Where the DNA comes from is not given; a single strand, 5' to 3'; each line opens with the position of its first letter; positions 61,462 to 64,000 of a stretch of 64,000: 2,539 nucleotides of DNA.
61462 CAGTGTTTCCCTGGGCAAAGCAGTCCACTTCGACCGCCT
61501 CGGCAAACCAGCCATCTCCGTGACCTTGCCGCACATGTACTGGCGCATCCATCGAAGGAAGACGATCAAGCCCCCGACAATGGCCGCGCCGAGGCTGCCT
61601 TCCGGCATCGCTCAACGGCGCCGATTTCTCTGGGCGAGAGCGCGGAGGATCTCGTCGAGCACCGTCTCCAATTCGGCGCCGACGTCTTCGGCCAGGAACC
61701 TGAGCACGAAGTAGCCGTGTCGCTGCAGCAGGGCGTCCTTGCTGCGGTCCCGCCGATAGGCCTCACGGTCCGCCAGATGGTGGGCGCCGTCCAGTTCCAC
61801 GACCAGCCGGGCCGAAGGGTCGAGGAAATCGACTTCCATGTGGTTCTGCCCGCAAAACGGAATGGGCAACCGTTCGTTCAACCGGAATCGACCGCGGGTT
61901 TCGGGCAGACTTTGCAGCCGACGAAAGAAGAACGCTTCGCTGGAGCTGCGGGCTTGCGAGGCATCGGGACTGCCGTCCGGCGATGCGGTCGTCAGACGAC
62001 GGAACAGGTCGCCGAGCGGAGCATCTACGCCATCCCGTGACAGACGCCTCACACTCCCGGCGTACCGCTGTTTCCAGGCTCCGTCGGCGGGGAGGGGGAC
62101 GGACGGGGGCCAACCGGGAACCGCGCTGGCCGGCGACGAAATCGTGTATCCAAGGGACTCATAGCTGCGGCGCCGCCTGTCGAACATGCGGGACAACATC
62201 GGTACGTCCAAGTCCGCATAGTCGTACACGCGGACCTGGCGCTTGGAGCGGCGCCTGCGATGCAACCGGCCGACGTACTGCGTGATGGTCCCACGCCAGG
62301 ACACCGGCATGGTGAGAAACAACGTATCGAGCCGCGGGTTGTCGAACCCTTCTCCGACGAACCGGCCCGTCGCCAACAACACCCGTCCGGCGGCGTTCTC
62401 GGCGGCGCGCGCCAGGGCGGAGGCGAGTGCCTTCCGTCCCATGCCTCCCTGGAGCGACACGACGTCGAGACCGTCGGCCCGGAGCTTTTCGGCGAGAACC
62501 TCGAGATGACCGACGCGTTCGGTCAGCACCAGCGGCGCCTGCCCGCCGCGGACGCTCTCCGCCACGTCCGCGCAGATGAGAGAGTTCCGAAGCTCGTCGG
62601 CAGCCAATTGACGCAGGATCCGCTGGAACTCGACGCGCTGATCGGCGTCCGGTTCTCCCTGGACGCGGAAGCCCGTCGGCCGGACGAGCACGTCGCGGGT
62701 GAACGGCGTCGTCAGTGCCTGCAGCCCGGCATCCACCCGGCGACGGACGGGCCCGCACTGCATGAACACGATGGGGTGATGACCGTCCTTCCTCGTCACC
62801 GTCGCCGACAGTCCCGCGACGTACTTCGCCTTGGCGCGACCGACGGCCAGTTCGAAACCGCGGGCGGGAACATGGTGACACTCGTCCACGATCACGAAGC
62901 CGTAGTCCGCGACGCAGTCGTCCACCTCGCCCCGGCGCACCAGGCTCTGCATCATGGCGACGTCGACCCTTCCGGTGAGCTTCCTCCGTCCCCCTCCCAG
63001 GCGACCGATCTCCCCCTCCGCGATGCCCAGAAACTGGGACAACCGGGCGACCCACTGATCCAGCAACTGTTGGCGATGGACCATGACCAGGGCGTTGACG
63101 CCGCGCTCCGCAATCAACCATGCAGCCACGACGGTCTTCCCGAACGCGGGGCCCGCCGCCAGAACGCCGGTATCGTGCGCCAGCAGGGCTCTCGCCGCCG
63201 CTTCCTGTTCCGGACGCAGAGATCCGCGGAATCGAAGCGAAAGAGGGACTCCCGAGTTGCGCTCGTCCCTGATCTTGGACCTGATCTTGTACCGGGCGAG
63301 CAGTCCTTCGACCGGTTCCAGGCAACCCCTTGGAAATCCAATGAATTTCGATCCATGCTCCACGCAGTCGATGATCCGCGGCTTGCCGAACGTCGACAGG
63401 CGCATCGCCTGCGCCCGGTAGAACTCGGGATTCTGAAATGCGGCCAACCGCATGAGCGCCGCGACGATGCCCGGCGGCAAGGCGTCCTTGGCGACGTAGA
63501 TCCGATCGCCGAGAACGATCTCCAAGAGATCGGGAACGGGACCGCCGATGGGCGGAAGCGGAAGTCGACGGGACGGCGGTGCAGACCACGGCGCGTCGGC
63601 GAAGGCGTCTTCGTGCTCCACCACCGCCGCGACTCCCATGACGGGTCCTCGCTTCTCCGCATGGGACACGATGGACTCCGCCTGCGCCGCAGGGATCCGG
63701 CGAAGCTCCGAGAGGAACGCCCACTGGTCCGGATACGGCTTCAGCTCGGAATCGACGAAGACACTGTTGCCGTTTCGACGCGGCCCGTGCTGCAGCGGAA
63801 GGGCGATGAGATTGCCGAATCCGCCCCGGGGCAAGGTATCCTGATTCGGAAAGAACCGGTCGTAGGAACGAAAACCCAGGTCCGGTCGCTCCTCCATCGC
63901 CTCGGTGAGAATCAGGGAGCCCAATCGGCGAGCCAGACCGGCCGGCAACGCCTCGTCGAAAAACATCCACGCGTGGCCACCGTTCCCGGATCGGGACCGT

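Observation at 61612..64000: Single polypeptide combining AEP primase-polymerase motifs, an SF2 DExH helicase and a DUF559 (Vsr-like) endonuclease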

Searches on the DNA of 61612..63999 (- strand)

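Call 79: search_dna_similar(query=L169:6866-9226:+, collection=ecoli_genomes, mode=near, max_rows=12, rows=spread)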
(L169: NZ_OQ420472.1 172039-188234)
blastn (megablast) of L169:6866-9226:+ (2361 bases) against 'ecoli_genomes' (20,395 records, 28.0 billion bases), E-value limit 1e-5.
Records with a match: 1734; places in all: 1872; records where one place covers at least 80% of the query: 685.
Genomes with a match: 1730 of 5426; with a place that covers at least 80% of the query: 684. Places per genome that has any: lowest 1, median 1, highest 3. On chromosomes: 1863 places; on plasmids: 9.
Best place of each record, by identity: >=99% 488; 95-99% 219; 90-95% 106; 80-90% 919; 60-80% 2.
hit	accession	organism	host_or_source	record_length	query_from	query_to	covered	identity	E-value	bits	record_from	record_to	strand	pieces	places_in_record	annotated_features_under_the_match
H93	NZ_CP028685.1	Escherichia coli strain 111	cattle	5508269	1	2361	100%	100.0%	0e+0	4372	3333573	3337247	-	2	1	TOTE conflict system archaeo-eukaryotic primase domain-containing ... | IS3 family transposase | helicase | AL1L pseudoknot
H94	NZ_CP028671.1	Escherichia coli strain 116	cattle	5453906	1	2361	100%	100.0%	0e+0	4361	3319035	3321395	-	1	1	TOTE conflict system archaeo-eukaryotic primase domain-containing ...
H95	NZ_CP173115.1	Escherichia coli strain STEC799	Homo sapiens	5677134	1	2361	100%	100.0%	0e+0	4361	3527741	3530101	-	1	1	TOTE conflict system archaeo-eukaryotic primase domain-containing ...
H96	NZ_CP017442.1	Escherichia coli O157:H7 strain 4276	Cattle Hide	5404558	39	2361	98%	99.9%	0e+0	4279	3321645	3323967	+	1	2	TOTE conflict system archaeo-eukaryotic primase domain-containing ...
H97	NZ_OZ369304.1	Escherichia coli strain Esc29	not applicable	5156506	1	2339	99%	97.6%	0e+0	4004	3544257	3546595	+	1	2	TOTE conflict system archaeo-eukaryotic primase domain-containing ...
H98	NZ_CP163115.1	Escherichia coli strain W46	Homo sapiens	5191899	1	351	15%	86.9%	1e-100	377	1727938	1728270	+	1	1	DEAD/DEAH box helicase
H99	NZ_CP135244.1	Escherichia coli strain OHT76-1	Food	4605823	1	351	15%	86.3%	3e-97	366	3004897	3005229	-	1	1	TOTE conflict system archaeo-eukaryotic primase domain-containing ...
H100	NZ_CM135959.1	Escherichia coli strain NY1601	Chicken feces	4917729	4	349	14%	88.1%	1e-80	384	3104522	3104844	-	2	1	TOTE conflict system archaeo-eukaryotic primase domain-containing ...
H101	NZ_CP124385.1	Escherichia coli strain AVS0153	environmental: river near WWTP effluent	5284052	1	250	10%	89.7%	1e-55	299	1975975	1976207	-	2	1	TOTE conflict system archaeo-eukaryotic primase domain-containing ...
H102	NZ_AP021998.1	Escherichia coli strain WP3-W18-ESBL-07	-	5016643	1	247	10%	90.0%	1e-55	299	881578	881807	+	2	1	TOTE conflict system archaeo-eukaryotic primase domain-containing ...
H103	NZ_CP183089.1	Escherichia coli strain 447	Homo sapiens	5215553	1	247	10%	90.0%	1e-55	299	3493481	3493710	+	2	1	helicase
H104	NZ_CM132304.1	Escherichia coli strain 2020S05-235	Homo sapiens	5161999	1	47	2%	93.6%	2e-8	71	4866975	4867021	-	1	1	TOTE conflict system archaeo-eukaryotic primase domain-containing ...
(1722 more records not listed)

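Call 80: get_annotated_region(hit=H94, flank=9000)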
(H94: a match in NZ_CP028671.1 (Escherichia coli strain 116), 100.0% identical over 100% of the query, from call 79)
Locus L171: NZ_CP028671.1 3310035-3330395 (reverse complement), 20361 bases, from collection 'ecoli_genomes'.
description: Escherichia coli strain 116 chromosome, complete genome
organism: Escherichia coli strain 116 (NCBI taxid 562)
replicon: chromosome; assembly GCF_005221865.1
host: -; source: cattle; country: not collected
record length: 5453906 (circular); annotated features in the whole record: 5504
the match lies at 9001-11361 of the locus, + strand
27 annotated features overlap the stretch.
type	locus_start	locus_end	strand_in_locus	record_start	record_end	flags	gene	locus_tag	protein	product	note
CDS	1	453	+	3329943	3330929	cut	ycdU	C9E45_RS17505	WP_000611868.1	protein YcdU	-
CDS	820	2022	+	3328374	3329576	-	-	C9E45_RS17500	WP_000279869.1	tyrosine-type recombinase/integrase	-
CDS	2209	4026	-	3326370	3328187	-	-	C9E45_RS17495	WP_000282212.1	hypothetical protein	-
CDS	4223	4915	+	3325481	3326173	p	-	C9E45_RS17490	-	IS1 family transposase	frameshifted; internal stop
CDS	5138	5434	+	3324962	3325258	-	-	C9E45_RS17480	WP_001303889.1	helix-turn-helix transcriptional regulator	-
CDS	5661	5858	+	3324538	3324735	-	-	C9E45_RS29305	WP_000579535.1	DUF3987 domain-containing protein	-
CDS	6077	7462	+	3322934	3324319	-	-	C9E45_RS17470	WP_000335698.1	YfjI family protein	-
CDS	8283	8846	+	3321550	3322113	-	-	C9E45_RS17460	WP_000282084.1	inovirus-type Gp2 protein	-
CDS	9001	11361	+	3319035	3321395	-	-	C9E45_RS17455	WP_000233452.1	TOTE conflict system archaeo-eukaryotic primase domain-containing protein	-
CDS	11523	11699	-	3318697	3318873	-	-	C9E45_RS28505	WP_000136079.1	hypothetical protein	-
CDS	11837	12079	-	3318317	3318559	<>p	-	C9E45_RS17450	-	IS30 family transposase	incomplete; partial in the middle of a contig; missing N-terminus and C-terminus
CDS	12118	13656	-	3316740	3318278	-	-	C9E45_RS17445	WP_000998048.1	IS66-like element ISEc8 family transposase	-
CDS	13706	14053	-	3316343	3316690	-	tnpB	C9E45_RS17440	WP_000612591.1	IS66 family insertion sequence element accessory protein TnpB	TnpB, as the term is used for proteins encoded by IS66 family insertion elements, is considered an accessory protein, ...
CDS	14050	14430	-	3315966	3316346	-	tnpA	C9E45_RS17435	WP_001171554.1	IS66-like element accessory protein TnpA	-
CDS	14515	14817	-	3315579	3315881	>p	-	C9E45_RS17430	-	helix-turn-helix domain-containing protein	incomplete; partial in the middle of a contig; missing C-terminus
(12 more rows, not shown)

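Call 81: get_annotated_region(hit=H99, flank=9000)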
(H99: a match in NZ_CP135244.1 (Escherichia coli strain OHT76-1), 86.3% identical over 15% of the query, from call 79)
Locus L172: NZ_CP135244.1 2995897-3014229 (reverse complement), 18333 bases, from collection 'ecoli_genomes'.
description: Escherichia coli strain OHT76-1 chromosome, complete genome
organism: Escherichia coli strain OHT76-1 (NCBI taxid 562)
replicon: chromosome; assembly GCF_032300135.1
host: Food; source: Pig ear pet treat; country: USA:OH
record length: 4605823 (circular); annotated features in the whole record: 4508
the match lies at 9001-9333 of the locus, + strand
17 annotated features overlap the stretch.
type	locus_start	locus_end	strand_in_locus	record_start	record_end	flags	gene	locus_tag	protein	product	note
CDS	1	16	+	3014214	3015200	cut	ycdU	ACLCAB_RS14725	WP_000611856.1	YcdU family protein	-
ncRNA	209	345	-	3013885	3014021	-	-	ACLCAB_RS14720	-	RtT sRNA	rtT sRNA, processed from tyrT transcript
ncRNA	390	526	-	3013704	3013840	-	-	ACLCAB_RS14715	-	RtT sRNA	rtT sRNA, processed from tyrT transcript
CDS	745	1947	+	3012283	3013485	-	-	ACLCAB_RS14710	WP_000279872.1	tyrosine-type recombinase/integrase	-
CDS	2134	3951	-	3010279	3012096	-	-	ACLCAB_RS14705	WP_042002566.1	hypothetical protein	-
CDS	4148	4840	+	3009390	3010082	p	-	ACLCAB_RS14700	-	IS1 family transposase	frameshifted; internal stop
CDS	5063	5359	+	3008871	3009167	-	-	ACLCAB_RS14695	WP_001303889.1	helix-turn-helix transcriptional regulator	-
CDS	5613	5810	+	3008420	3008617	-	-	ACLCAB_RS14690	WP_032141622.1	DUF3987 domain-containing protein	-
CDS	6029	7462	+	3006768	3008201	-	-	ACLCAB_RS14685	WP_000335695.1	YfjI family protein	-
CDS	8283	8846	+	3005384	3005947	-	-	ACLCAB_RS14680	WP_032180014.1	YagK/YfjJ domain-containing protein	-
CDS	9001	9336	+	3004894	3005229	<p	-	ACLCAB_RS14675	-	TOTE conflict system archaeo-eukaryotic primase domain-containing protein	frameshifted; internal stop; incomplete; partial in the middle of a contig; missing C-terminus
CDS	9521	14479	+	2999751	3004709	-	-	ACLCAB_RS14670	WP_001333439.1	AAA domain-containing protein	-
CDS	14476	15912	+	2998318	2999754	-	-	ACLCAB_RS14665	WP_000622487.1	hypothetical protein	-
CDS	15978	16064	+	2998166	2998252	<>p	-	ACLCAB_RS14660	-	hypothetical protein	frameshifted; incomplete; partial in the middle of a contig; missing N-terminus and C-terminus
CDS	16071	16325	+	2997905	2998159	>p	-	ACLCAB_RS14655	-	16S rRNA methyltransferase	internal stop; incomplete; partial in the middle of a contig; missing N-terminus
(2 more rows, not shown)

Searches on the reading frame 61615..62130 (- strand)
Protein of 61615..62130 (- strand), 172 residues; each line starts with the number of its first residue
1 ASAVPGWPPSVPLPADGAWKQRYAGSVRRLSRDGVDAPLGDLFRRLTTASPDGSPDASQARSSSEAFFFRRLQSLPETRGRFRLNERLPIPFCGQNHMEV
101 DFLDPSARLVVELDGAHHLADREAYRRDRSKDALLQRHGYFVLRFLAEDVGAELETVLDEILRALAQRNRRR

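Call 75: search_solved_structures(query=window:61615-62130:-, max_evalue=1, show_alignments=2)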
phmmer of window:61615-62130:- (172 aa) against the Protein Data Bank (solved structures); distinct sequences matched with E-value up to 1: 2.
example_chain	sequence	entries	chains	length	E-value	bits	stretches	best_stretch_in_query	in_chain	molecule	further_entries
3hrl_A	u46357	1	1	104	2.6e-05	27.6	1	97-168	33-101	Endonuclease-Like Protein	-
2yg8_A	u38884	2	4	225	0.58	13.4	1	9-62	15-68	DNA-3-methyladenine glycosidase II, putative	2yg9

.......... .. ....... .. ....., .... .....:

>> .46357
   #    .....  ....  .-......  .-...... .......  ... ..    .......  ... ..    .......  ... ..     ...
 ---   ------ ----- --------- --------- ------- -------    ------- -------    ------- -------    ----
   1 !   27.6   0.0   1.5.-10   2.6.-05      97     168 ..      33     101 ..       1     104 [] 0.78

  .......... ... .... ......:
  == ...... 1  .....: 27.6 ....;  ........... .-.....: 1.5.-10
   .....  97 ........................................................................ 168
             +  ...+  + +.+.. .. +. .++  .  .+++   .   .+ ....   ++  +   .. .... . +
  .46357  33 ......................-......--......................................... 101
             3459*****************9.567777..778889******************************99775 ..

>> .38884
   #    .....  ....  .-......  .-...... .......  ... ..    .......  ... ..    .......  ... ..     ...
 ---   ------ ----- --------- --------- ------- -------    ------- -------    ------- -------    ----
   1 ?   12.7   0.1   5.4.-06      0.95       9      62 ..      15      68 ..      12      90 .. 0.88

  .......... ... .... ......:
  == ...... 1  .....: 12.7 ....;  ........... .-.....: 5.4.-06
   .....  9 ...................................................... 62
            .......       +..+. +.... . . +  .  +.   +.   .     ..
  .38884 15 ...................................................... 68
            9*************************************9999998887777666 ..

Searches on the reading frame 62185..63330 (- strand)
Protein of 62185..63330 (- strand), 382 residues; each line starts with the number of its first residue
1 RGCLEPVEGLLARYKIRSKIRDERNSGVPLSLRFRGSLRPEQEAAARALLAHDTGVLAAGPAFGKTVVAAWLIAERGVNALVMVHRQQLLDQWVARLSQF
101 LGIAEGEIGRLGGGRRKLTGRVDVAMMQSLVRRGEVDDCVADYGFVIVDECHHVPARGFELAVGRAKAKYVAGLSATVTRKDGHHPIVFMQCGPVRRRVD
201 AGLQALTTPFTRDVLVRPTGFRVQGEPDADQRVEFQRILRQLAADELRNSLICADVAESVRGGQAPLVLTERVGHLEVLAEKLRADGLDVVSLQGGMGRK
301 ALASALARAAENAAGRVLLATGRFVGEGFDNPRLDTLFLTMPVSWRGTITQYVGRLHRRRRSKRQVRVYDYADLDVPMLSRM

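Call 97: search_solved_structures(query=window:62185-63330:-, max_evalue=0.00001, show_alignments=3)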
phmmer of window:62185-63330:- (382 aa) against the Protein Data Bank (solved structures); distinct sequences matched with E-value up to 0.00001: 7.
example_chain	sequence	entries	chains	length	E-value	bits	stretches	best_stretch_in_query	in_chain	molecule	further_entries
6p4f_A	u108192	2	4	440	9.7e-16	61.1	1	27-198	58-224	DNA-dependent ATPase XPBII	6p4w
5tnu_A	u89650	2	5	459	1.1e-15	60.9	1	27-198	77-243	DNA-dependent ATPase XPBII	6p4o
6p66_A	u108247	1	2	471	2.1e-09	40.2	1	36-189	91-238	DNA repair protein RAD25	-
2fwr_A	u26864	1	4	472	2.1e-09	40.2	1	36-189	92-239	DNA repair protein RAD25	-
2fz4_A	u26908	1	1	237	4.9e-09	39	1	36-187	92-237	DNA repair protein RAD25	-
7clg_A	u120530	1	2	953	1.6e-08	37.3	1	51-371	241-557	Putative helicase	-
6jde_B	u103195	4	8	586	3.1e-06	29.8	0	37-154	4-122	Putative DNA repair helicase RadD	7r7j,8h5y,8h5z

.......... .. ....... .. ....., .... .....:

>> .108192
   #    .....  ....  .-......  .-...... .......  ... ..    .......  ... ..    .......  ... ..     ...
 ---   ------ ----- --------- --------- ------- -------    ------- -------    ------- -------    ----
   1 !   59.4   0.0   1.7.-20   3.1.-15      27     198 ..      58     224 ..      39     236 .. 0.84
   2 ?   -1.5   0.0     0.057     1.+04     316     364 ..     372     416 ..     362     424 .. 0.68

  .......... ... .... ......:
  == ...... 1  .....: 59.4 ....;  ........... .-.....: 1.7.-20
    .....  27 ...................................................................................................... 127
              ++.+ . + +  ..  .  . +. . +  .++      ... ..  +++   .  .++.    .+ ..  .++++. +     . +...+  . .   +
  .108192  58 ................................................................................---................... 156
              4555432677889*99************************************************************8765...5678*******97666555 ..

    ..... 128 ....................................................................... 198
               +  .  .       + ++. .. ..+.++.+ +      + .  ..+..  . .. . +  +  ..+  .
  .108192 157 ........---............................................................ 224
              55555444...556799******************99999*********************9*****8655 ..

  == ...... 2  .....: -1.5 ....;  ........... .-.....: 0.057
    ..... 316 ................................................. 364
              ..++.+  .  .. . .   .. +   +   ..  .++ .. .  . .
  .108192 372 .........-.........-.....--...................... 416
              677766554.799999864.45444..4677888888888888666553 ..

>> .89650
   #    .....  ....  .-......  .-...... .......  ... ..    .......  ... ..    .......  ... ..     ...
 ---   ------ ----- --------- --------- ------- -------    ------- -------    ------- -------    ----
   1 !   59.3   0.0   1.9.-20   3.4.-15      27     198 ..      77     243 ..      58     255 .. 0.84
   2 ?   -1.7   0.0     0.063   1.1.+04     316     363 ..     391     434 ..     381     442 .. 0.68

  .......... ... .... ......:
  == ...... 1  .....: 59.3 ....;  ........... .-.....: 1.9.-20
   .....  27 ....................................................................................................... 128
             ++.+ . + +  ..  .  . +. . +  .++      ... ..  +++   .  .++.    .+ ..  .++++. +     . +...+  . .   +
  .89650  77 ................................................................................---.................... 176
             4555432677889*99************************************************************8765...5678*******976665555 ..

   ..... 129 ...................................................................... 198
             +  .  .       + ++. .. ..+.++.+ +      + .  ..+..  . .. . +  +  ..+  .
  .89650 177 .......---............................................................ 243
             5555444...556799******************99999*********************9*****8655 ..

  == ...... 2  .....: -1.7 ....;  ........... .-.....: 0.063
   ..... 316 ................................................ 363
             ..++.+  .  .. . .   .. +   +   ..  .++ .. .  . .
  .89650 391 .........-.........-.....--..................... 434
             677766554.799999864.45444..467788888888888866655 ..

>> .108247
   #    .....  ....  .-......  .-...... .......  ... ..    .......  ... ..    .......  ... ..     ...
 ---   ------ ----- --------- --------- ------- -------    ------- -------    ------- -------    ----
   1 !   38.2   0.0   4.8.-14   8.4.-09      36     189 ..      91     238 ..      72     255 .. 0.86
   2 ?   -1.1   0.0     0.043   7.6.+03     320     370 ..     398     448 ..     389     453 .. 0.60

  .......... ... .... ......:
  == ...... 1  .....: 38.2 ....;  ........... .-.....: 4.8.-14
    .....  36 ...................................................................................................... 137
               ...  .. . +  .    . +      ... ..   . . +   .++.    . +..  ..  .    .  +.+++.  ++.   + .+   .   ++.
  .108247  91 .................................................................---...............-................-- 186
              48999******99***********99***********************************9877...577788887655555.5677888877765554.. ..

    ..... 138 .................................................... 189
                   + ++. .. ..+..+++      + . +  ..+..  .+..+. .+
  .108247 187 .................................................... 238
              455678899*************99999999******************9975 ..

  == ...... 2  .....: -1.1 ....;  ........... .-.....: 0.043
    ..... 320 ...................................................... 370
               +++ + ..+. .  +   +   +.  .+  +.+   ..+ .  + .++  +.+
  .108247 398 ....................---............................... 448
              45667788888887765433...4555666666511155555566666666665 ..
